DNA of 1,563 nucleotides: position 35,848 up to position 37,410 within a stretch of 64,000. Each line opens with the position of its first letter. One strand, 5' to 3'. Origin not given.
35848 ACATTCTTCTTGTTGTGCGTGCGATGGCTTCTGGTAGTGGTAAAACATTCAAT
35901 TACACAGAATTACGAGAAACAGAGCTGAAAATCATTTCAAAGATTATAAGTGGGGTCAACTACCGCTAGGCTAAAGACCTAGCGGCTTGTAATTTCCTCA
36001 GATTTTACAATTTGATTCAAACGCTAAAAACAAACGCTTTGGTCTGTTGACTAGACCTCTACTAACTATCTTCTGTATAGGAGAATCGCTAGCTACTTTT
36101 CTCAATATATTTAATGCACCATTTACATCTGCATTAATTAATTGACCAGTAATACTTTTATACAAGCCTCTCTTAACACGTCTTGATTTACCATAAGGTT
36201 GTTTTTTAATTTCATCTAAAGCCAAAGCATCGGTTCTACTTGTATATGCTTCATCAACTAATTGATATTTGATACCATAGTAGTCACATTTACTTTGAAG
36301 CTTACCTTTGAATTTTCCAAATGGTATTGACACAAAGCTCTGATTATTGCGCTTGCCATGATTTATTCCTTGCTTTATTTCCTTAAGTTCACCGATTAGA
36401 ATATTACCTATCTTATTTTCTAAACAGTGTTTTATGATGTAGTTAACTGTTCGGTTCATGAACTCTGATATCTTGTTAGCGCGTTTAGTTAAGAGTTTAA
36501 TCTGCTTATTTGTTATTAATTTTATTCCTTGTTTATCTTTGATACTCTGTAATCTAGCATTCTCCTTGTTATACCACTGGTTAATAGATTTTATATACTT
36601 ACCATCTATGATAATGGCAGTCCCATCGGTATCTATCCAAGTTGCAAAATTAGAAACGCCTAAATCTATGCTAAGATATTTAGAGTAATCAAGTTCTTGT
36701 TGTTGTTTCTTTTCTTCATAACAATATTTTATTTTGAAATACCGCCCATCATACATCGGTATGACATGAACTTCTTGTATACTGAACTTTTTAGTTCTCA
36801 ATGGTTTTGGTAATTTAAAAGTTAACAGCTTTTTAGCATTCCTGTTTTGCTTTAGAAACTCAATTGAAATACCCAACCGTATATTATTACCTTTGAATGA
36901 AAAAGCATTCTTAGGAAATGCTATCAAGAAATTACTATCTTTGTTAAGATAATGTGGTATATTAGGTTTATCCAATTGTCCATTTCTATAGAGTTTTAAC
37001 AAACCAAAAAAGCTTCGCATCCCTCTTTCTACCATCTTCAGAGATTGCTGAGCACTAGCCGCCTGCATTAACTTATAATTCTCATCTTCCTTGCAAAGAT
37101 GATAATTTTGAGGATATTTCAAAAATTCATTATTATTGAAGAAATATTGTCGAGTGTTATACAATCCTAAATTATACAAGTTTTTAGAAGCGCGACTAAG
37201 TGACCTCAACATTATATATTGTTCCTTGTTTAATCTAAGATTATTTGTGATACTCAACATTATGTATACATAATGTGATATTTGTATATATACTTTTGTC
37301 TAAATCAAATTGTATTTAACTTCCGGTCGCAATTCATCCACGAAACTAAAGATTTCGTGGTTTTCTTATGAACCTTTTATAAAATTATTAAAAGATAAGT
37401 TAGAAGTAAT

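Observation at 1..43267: Three TnpB-linked RNA modules with covarying stems and an invariant TCTTTAG loop; two of the three TnpBs have lost or degenerated the zinc finger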

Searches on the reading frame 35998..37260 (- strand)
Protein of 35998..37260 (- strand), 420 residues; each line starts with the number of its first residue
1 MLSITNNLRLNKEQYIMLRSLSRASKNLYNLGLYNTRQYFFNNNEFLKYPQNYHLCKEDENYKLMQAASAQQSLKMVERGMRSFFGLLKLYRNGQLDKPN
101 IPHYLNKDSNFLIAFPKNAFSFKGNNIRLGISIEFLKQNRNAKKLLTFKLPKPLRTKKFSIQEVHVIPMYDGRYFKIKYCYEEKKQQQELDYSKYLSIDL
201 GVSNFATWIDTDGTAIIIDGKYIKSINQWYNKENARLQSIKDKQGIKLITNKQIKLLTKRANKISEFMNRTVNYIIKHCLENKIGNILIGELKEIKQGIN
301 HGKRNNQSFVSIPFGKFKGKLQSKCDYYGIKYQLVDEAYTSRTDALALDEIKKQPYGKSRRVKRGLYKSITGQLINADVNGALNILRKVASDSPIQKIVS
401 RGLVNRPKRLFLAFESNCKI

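Call 7: search_protein_families(library=pfam, proteins=[window:35998-37260:-], max_evalue=0.01)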
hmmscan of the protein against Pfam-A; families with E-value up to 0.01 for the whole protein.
window:35998-37260:- (420 aa): 2 families
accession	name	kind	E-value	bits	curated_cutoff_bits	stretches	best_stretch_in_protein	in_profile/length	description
PF01385.25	OrfB_IS605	-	2.2e-23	83.2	30.5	1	179-295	2-119/120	Probable transposase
PF07282.18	Cas12f1-like_TNB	-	3e-09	37.3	26.3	1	314-385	1-60/60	Cas12f1-like, TNB domain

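Call 17: search_solved_structures(query=window:35998-37260:-, max_evalue=0.01, show_alignments=3)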
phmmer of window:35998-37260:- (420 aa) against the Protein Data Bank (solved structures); distinct sequences matched with E-value up to 0.01: 1.
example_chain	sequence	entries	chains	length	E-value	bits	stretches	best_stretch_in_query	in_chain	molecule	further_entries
8iaz_A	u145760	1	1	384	0.0036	19.6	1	236-385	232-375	Transposase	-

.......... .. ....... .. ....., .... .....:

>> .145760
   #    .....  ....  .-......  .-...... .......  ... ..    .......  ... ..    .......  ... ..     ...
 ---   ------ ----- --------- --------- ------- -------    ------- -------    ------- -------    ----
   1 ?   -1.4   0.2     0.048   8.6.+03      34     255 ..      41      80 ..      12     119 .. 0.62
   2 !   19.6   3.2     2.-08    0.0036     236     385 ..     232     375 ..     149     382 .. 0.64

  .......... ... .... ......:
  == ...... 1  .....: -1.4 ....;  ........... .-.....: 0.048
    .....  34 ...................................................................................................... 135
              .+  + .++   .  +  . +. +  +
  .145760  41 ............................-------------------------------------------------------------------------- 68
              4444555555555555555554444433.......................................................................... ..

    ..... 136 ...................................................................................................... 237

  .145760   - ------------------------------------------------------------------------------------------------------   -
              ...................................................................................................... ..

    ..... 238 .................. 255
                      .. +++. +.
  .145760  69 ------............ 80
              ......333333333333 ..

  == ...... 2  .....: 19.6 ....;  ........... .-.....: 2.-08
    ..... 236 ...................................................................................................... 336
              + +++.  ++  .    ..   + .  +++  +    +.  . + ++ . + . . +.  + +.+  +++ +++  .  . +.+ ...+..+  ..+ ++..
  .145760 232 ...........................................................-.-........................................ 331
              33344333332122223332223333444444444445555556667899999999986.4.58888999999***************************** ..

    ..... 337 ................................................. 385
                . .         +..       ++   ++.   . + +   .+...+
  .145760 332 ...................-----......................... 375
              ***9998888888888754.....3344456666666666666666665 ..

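Call 19: find_encoding_contigs(protein=window:35998-37260:-, flank=3000, max_places=6)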
Protein window:35998-37260:- (420 aa): no gene with exactly this product is on record in the collection.

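Call 20: find_homologous_proteins(query=window:35998-37260:-)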
Query window:35998-37260:- (420 aa): 7326 proteins with E <= 0.001 among 8000 candidates; the best 120 are listed.
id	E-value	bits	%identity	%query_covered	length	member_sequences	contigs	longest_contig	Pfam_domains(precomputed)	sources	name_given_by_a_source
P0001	2.4e-265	898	100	96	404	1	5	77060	PF01385.26,PF07282.19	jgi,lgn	jgi:IS605 OrfB family transposase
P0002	1.8e-222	757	80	100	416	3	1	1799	PF01385.26,PF07282.19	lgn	-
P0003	6.1e-219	745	79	100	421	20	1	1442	PF01385.26,PF07282.19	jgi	-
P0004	7.2e-218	741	79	100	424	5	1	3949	PF01385.26,PF07282.19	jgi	jgi:IS605 OrfB family transposase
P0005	5.8e-214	729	77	99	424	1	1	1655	PF01385.26,PF07282.19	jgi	jgi:putative transposase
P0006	4.2e-213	726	77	100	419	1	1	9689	PF01385.26,PF07282.19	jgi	jgi:IS605 OrfB family transposase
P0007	4.5e-213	726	77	100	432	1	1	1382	PF01385.26,PF07282.19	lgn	-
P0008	9.3e-213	725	77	100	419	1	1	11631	PF01385.26,PF07282.19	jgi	jgi:IS605 OrfB family transposase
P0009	9.3e-213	725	76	100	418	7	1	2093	PF01385.26,PF07282.19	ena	-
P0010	2.4e-212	723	77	100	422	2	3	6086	PF01385.26,PF07282.19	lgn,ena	-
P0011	6.4e-211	719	78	100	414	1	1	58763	PF01385.26,PF07282.19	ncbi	-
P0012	1.4e-210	717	76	100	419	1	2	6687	PF01385.26,PF07282.19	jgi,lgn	-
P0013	2.9e-209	713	76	100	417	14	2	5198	PF01385.26,PF07282.19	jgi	jgi:IS605 OrfB family transposase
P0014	4.7e-207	706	74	100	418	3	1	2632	PF01385.26,PF07282.19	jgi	jgi:putative transposase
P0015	6.6e-207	705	75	100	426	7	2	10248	PF01385.26,PF07282.19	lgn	-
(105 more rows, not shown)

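Call 21: find_encoding_contigs(protein=P0001, flank=2000, max_places=6)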
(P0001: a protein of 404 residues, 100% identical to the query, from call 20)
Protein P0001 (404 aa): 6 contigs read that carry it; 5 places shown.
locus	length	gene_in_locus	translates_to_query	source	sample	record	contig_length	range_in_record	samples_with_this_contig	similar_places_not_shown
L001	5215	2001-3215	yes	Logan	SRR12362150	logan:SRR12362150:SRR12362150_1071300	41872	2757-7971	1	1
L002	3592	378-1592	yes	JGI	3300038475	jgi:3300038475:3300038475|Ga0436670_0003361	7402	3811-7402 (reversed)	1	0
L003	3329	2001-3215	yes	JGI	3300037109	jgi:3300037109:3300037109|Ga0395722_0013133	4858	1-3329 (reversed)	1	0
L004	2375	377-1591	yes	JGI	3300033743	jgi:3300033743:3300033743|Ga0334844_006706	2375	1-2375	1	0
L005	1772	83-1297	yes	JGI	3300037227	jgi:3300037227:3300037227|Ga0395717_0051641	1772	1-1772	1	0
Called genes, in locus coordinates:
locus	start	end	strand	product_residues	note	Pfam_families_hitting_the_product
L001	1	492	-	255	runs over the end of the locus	-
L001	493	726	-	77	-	-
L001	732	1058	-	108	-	-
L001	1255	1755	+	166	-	-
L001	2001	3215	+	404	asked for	PF01385:OrfB_IS605, PF07282:Cas12f1-like_TNB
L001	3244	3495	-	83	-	-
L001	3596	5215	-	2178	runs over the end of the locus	PF18911:PKD_4, PF18911:PKD_4, PF00801:PKD, PF18911:PKD_4, PF00801:PKD, PF18911:PKD_4, PF00801:PKD, PF18911:PKD_4, +18 more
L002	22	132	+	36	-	-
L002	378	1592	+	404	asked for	PF01385:OrfB_IS605, PF07282:Cas12f1-like_TNB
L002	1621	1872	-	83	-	-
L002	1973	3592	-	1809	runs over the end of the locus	?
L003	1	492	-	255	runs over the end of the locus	-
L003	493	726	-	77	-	-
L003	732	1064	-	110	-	-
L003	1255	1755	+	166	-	-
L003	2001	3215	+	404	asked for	PF01385:OrfB_IS605, PF07282:Cas12f1-like_TNB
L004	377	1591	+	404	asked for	PF01385:OrfB_IS605, PF07282:Cas12f1-like_TNB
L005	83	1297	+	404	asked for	PF01385:OrfB_IS605, PF07282:Cas12f1-like_TNB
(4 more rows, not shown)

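Call 33: find_related_loci(query=A1, collection=genome_contigs, flank=3000)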
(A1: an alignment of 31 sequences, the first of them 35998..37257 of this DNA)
Query A1 (419 aa) in genome_contigs; peptide patterns used: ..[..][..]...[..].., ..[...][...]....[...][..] (x = any residue, [..] = any of these).
600 stretches matched a pattern (row limit reached: there are more); 551 encode a relative of the query (tblastn E <= 1e-3); the best 80 are kept; 80 distinct loci.
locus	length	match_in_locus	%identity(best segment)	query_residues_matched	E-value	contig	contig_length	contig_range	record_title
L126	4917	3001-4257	76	1-417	0e+0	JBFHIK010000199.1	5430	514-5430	MAG: Methanosarcina sp. isolate Mix_sand07.2021.05.G.36 k141_922837_length_5430_cov_9.0000, whole genome shotgun sequenc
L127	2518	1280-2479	55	1-406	9e-159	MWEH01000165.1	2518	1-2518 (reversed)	MAG: Firmicutes bacterium ADurb.Bin080 BWX72_contig000165, whole genome shotgun sequence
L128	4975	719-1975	54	1-418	8e-139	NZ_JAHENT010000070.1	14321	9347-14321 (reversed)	MAG: Methanohalobium sp. isolate BinSanityLC-kmean-bin_14-bin_0-refined_8 c_000009738744, whole genome shotgun sequence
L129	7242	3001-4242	49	2-413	1e-132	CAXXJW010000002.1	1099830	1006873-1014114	MAG: Methanosarcinaceae archaeon isolate 49143578-751d-4d73-9964-2185b3227837 genome assembly, contig: contig_2, whole g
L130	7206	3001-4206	52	5-411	1e-130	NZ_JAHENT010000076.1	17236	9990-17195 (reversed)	MAG: Methanohalobium sp. isolate BinSanityLC-kmean-bin_14-bin_0-refined_8 c_000009758678, whole genome shotgun sequence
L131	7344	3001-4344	47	3-417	7e-131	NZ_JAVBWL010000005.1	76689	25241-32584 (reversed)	MAG: Methanoculleus sp. isolate ZNE14_Bin75 all_Scaff001571, whole genome shotgun sequence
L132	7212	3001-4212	52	5-411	7e-131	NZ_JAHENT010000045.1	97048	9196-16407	MAG: Methanohalobium sp. isolate BinSanityLC-kmean-bin_14-bin_0-refined_8 c_000009614104, whole genome shotgun sequence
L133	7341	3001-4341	47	3-416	9e-124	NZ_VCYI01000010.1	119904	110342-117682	Methanoculleus methanifontis strain FWC-SCC3 FWC-SCC3_CONTIG10, whole genome shotgun sequence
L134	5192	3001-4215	50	5-413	2e-123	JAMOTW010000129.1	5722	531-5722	MAG: Thermococcus sp. isolate 4571-419_metabat2_scaf2bin.055 4571-419_scaffold_3544_c1, whole genome shotgun sequence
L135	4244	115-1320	50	5-411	8e-125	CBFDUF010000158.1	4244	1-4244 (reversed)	MAG TPA_asm: uncultured Thermococci archaeon isolate SRR6823439_binner13_Refined_15 genome assembly, contig: ERZ534240.2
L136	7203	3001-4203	50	1-406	2e-122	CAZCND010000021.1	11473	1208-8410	MAG TPA_asm: uncultured Candidatus Saccharibacteria bacterium isolate SRP192927_co3_354 genome assembly, contig: NODE_14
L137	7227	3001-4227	49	5-419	1e-121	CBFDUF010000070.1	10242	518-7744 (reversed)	MAG TPA_asm: uncultured Thermococci archaeon isolate SRR6823439_binner13_Refined_15 genome assembly, contig: ERZ534240.4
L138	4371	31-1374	46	2-416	7e-123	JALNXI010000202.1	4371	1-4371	MAG: Methanoculleus sp. isolate SO_2017_CLC bin 102 scaffold_8402_c1_PH3_2017, whole genome shotgun sequence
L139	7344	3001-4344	47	3-417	7e-121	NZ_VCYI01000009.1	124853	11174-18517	Methanoculleus methanifontis strain FWC-SCC3 FWC-SCC3_CONTIG9, whole genome shotgun sequence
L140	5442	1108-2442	46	3-414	5e-121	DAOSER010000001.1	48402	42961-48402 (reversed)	MAG TPA_asm: Methanoculleus sp. isolate AMR_MDS_1800 NODE_433_length_48402_cov_93.974766, whole genome shotgun sequence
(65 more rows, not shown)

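Call 34: find_related_loci(query=window:35998-37257:-, collection=metagenome_contigs, flank=3000)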
Query window:35998-37257:- (419 aa) in metagenome_contigs; peptide patterns used: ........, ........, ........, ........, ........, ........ (x = any residue, [..] = any of these).
203 stretches matched a pattern; 159 encode a relative of the query (tblastn E <= 1e-3); the best 80 are kept; 80 distinct loci.
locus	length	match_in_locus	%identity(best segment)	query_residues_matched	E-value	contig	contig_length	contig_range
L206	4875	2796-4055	79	1-417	0e+0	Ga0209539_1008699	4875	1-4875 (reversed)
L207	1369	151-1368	81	1-406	0e+0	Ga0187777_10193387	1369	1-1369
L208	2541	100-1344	76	3-417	0e+0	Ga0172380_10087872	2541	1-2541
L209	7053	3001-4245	74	3-417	0e+0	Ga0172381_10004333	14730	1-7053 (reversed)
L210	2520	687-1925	75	1-417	0e+0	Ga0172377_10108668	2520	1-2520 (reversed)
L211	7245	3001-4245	64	1-414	1e-178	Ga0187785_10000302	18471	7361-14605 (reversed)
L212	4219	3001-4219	80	1-406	0e+0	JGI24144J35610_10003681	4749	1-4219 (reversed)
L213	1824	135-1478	48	2-416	4e-139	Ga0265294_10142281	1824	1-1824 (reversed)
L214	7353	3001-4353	48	3-419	2e-128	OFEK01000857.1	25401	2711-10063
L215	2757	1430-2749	49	8-414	8e-132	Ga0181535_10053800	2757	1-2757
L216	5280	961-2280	49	8-414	3e-124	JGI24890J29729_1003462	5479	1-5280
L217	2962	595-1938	46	2-416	1e-128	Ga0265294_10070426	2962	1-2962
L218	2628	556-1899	45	2-416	3e-129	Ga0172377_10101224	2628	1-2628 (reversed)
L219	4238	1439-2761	49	8-414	2e-123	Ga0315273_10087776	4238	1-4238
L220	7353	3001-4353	48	3-419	2e-128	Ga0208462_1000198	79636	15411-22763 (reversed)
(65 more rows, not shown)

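Call 40: search_solved_structures(query=A1, max_evalue=0.001, show_alignments=2)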
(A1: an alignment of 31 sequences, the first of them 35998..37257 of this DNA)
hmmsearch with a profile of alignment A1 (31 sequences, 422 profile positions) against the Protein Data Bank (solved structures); distinct sequences matched with E-value up to 0.001: 13.
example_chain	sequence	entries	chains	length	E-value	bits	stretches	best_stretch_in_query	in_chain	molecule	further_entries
9i8y_A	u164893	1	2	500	3.4e-11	45.7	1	163-343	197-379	CRISPR-associated endodeoxyribonuclease Cas12f1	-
9yyg_A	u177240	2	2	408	1.6e-10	43.5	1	12-387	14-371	AI-designed RNA-guided nuclease | AI-generated RNA-guided nuclease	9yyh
8j3r_A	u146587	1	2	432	4.7e-10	42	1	52-384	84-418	Transposase IS605 OrfB C-terminal domain-containing protein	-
9nzq_A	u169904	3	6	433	9.9e-10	40.9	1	101-387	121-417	Cas12f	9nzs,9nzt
8j1j_A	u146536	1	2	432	2.2e-09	39.7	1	53-384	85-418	Transposase IS605 OrfB C-terminal domain-containing protein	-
8j12_A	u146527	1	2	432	4.6e-09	38.7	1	53-384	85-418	Transposase IS605 OrfB C-terminal domain-containing protein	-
7wju_A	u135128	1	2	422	8.4e-08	34.6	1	53-384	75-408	OrfB_Zn_ribbon domain-containing protein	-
8dzj_A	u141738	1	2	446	1e-07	34.3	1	53-384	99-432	OrfB_Zn_ribbon domain-containing protein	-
9nzo_B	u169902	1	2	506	5.8e-07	31.8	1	181-345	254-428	Cas12f Effector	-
9nzr_A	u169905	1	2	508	5.9e-07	31.8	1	181-345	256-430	Cas12f Nuclease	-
8iaz_A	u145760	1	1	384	7.2e-07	31.5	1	171-384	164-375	Transposase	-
7l48_A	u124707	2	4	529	5.6e-05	25.3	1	189-384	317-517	Cas12f | Cas12f1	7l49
7c7l_A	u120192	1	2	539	0.00021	23.4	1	252-384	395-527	CRISPR-associated protein Cas14a.1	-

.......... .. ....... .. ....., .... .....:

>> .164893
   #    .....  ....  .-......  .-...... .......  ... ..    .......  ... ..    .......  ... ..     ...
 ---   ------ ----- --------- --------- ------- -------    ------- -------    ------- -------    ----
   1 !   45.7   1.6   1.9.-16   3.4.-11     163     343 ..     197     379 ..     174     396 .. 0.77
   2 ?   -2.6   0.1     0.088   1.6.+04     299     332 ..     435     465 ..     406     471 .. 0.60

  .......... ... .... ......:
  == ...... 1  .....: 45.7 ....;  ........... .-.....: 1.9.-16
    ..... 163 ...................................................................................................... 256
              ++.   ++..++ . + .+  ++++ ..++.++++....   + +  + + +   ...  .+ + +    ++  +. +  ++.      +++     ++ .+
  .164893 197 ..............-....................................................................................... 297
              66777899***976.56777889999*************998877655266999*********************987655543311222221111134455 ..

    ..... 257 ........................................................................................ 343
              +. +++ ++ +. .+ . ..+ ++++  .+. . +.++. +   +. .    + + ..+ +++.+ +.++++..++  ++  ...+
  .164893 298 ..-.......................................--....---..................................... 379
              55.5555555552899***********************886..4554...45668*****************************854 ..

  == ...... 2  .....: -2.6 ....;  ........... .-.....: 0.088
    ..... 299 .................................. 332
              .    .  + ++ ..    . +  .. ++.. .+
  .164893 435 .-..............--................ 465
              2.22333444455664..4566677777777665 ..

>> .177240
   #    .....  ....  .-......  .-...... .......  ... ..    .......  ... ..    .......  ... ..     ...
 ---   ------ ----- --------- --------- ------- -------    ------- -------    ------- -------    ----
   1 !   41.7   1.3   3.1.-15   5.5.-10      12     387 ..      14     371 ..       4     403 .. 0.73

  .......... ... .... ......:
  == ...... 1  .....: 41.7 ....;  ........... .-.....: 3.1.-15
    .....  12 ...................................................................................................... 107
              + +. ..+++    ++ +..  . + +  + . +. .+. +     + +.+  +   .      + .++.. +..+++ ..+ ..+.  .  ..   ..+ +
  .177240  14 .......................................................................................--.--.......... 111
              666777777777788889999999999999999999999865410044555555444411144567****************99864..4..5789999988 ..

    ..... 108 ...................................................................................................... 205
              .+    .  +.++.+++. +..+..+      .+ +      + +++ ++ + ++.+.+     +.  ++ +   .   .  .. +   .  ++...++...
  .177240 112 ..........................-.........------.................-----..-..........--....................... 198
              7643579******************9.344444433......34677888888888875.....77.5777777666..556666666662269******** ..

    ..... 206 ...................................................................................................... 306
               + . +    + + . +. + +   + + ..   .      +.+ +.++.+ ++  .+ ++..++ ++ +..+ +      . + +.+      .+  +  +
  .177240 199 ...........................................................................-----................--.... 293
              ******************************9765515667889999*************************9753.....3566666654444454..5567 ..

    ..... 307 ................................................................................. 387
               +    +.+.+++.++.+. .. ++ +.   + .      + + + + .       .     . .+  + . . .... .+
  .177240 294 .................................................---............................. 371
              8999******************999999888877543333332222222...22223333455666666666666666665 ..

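Call 45: predict_structure(alignment_id=A1)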
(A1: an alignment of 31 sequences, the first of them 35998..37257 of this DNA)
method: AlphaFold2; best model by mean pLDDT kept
length: 419 residues; sequences in the alignment: 31
mean_pLDDT: 86.9   pTM: 0.76
mean pLDDT of the five models: 86.9, 86.2, 85.8, 85.3, 82.9
residues with pLDDT >= 90: 234; 70-90: 148; 50-70: 19; < 50: 18
segments of 3 or more residues with pLDDT < 50: 296-308, 415-419
pLDDT, mean of each block of 10 residues (from residue 1): 91 96 97 94 90 94 96 94 92 91 93 96 95 94 95 92 95 94 87 91 86 88 85 89 89 89 90 96 93 50 45 85 93 84 86 79 78 86 89 74 75 51
secondary structure, 60 per line:
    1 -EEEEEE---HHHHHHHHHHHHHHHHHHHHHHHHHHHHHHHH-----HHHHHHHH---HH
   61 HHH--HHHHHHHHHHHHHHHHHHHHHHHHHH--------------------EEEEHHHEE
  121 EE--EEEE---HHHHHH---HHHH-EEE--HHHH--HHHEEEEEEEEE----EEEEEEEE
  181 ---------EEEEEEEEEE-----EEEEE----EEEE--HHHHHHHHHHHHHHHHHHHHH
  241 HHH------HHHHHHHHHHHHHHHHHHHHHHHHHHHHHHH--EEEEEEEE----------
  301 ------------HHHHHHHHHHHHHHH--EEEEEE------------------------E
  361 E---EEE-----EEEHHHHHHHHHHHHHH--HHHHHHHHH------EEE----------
elements in order: E2-7 H11-42 H48-55 H59-63 H66-91 E112-115 E119-122 E125-128 H132-137 H141-144 E146-148 H151-154 E160-168 E173-180 E190-199 E205-209 E214-217 H220-243 H250-280 E283-290 H313-327 E330-335 E365-367 E373-375 H376-389 H392-400 E407-409
